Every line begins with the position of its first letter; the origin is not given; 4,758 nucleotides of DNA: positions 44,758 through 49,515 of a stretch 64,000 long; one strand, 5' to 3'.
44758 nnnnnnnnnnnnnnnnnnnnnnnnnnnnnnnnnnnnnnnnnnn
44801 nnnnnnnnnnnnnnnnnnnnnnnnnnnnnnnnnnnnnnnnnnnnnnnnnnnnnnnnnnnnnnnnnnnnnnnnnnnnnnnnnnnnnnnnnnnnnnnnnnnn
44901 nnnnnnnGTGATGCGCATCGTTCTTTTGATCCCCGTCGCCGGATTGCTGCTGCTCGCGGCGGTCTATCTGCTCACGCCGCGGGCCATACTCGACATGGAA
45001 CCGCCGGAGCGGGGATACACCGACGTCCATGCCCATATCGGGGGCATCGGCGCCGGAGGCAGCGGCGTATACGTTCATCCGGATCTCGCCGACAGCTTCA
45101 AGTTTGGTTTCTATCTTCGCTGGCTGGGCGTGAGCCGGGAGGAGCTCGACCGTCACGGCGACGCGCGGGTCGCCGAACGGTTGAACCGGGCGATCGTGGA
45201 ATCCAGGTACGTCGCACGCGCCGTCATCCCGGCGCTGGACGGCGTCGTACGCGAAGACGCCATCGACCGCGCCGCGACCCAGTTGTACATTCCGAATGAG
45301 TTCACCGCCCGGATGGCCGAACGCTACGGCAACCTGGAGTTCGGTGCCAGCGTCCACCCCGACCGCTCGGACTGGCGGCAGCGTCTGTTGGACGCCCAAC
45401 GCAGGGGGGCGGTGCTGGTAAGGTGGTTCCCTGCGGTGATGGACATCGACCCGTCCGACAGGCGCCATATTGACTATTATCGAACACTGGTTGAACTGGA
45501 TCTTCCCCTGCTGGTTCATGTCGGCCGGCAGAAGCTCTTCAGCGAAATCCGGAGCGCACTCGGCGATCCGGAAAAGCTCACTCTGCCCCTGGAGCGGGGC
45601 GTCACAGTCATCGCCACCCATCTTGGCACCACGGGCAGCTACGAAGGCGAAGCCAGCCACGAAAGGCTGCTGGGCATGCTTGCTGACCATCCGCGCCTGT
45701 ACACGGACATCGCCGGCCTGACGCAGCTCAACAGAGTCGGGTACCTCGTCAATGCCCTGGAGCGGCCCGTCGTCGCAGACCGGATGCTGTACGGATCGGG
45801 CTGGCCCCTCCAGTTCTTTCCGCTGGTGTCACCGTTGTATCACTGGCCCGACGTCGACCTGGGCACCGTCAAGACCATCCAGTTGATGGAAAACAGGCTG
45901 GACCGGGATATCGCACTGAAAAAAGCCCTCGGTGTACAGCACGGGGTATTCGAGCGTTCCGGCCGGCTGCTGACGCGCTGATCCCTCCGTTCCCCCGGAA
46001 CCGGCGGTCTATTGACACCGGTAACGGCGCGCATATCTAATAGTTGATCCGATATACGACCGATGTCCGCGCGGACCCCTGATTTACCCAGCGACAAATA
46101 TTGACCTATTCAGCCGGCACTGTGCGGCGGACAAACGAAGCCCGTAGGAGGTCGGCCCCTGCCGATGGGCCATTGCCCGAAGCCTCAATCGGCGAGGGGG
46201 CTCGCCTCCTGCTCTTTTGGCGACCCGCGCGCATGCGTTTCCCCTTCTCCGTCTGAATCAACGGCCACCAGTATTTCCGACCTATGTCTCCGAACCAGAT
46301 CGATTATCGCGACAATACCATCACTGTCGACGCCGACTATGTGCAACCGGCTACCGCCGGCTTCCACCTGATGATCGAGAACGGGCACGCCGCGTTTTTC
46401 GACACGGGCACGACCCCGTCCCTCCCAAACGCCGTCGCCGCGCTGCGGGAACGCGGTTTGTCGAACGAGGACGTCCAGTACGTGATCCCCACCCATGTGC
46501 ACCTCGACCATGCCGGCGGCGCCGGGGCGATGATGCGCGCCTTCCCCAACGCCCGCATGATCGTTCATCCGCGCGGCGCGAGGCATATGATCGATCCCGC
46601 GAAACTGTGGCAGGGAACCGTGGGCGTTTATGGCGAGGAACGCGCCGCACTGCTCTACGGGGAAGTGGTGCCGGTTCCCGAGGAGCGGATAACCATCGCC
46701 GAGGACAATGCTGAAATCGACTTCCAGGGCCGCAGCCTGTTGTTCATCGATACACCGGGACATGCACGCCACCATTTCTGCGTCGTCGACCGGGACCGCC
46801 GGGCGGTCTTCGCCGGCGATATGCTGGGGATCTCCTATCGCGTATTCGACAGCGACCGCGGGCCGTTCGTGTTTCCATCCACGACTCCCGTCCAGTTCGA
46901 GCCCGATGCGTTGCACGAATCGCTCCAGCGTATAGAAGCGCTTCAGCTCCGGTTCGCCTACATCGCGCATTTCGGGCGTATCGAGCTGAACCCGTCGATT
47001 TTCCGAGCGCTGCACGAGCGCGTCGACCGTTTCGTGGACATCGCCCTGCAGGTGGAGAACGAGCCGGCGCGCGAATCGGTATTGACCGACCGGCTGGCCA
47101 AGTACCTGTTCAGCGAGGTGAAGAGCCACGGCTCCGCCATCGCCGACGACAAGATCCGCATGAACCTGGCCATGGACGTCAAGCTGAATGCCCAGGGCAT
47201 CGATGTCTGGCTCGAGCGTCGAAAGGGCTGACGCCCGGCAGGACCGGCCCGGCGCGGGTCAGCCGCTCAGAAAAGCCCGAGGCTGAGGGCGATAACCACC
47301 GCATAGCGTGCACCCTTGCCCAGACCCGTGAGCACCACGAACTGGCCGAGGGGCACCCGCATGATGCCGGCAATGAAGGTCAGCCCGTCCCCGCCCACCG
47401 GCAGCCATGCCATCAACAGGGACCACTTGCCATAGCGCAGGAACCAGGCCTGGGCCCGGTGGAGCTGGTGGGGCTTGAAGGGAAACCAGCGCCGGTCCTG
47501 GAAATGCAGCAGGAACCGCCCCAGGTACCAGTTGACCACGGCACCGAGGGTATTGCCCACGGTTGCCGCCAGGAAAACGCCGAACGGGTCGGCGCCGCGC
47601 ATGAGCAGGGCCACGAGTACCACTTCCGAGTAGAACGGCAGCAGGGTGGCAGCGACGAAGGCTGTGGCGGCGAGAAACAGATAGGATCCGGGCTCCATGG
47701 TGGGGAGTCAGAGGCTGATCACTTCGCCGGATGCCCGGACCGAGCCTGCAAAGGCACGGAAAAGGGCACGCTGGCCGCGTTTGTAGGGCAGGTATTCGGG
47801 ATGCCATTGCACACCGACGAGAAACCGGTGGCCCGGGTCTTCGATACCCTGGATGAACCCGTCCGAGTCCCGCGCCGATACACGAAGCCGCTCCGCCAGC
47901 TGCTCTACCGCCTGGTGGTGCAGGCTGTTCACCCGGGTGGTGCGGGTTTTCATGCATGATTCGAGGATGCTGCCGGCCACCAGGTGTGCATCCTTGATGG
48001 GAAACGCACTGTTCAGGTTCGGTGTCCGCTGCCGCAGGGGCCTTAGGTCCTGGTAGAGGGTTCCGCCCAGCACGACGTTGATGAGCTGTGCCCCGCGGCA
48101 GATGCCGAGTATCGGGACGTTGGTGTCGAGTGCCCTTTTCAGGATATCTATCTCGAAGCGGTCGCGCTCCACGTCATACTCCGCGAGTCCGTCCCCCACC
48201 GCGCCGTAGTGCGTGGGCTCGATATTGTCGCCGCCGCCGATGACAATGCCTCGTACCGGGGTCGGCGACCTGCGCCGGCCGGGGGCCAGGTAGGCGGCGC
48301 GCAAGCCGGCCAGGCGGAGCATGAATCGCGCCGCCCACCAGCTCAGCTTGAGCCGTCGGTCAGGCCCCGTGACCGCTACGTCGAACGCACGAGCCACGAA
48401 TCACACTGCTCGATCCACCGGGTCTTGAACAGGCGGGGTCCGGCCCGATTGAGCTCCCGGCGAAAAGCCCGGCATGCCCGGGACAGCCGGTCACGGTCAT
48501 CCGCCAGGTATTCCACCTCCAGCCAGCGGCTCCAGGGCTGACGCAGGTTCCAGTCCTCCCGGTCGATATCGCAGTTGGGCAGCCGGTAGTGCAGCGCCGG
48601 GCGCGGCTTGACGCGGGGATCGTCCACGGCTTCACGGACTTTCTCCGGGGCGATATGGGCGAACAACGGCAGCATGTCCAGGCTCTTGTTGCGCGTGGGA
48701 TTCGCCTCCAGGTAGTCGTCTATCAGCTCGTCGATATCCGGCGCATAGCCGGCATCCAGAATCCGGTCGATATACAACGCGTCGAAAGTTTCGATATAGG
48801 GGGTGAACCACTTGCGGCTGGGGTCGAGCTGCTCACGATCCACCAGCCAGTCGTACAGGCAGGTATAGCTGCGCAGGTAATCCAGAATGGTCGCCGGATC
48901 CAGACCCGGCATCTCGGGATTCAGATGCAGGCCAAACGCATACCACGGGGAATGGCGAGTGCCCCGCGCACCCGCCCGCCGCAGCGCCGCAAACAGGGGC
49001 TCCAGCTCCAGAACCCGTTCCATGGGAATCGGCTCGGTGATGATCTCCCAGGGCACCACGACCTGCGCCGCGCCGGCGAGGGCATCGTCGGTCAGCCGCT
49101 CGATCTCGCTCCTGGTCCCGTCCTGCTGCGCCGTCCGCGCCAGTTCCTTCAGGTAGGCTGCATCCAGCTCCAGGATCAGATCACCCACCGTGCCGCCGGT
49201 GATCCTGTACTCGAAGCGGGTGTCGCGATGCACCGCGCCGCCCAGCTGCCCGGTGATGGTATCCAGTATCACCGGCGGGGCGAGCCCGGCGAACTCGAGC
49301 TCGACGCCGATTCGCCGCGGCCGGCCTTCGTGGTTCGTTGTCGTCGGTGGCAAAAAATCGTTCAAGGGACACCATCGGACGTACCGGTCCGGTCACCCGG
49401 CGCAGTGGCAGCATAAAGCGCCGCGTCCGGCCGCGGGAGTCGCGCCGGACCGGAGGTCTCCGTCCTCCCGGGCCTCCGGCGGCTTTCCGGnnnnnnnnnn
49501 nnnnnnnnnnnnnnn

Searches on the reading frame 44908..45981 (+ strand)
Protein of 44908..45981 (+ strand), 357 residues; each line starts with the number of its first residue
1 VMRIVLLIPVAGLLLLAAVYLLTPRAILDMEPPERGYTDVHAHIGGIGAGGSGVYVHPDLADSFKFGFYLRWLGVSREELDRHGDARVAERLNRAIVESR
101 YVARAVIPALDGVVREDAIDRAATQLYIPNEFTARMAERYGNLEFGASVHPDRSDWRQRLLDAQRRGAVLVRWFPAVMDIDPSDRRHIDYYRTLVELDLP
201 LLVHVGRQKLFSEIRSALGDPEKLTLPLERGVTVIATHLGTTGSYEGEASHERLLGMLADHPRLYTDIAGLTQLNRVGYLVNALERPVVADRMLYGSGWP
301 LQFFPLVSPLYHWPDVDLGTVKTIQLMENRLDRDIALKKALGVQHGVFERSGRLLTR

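Call 57: search_protein_families(library=pfam, proteins=[window:44908-45981:+], max_evalue=0.00001)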
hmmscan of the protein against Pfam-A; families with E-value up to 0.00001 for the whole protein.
window:44908-45981:+ (357 aa): 1 family
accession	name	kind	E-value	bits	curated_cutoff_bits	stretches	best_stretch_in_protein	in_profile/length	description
PF04909.20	Amidohydro_2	-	8.5e-10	39.3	26.4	1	114-301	51-249/289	Amidohydrolase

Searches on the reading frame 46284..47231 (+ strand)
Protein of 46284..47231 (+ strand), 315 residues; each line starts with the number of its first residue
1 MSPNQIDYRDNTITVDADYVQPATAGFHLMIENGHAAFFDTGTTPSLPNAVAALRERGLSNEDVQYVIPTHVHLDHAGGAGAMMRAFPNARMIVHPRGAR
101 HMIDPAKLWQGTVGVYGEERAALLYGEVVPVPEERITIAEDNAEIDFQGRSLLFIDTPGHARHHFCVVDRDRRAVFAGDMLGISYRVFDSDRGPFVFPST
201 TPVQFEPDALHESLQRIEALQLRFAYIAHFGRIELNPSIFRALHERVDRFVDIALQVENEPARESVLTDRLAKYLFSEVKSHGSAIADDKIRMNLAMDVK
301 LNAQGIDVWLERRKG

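Call 57: search_protein_families(library=pfam, proteins=[window:46284-47231:+], max_evalue=0.00001)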
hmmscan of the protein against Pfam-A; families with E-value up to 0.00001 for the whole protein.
window:46284-47231:+ (315 aa): 2 families
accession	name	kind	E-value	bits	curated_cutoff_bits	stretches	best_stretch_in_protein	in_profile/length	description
PF00753.33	Lactamase_B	-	3.6e-25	89.5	22.7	1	33-229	14-196/196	Metallo-beta-lactamase superfamily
PF19583.5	ODP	-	3.9e-07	30.6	27.2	1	28-183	6-139/194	ODP family beta lactamase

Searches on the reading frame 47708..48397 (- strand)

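Call 57: search_protein_families(library=pfam, proteins=[window:47708-48397:-], max_evalue=0.00001)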
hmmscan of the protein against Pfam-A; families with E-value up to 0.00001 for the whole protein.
window:47708-48397:- (229 aa): 2 families
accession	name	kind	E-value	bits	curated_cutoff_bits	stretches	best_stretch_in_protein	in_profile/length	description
PF07722.19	Peptidase_C26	-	8.2e-48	163.5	20.5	1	48-201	59-219/219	Peptidase C26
PF00117.34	GATase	-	5.1e-18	65.8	22.8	1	81-216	60-187/190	Glutamine amidotransferase class-I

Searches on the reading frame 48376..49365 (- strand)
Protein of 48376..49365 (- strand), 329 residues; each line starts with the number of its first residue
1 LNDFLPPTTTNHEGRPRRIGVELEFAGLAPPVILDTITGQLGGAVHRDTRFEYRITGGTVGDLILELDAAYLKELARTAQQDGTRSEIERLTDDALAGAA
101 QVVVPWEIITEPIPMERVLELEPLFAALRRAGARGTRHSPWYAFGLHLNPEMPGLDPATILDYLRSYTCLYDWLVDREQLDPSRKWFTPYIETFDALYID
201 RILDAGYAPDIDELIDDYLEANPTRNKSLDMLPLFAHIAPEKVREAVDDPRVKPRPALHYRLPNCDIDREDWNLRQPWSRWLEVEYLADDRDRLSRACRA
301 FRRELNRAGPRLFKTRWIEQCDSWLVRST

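Call 57: search_protein_families(library=pfam, proteins=[window:48376-49365:-], max_evalue=0.00001)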
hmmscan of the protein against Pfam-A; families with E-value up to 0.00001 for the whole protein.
window:48376-49365:- (329 aa): 1 family
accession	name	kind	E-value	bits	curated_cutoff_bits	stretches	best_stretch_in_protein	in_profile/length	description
PF12224.13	Amidoligase_2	-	1.2e-58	199.3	22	1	16-282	2-244/245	Putative amidoligase enzyme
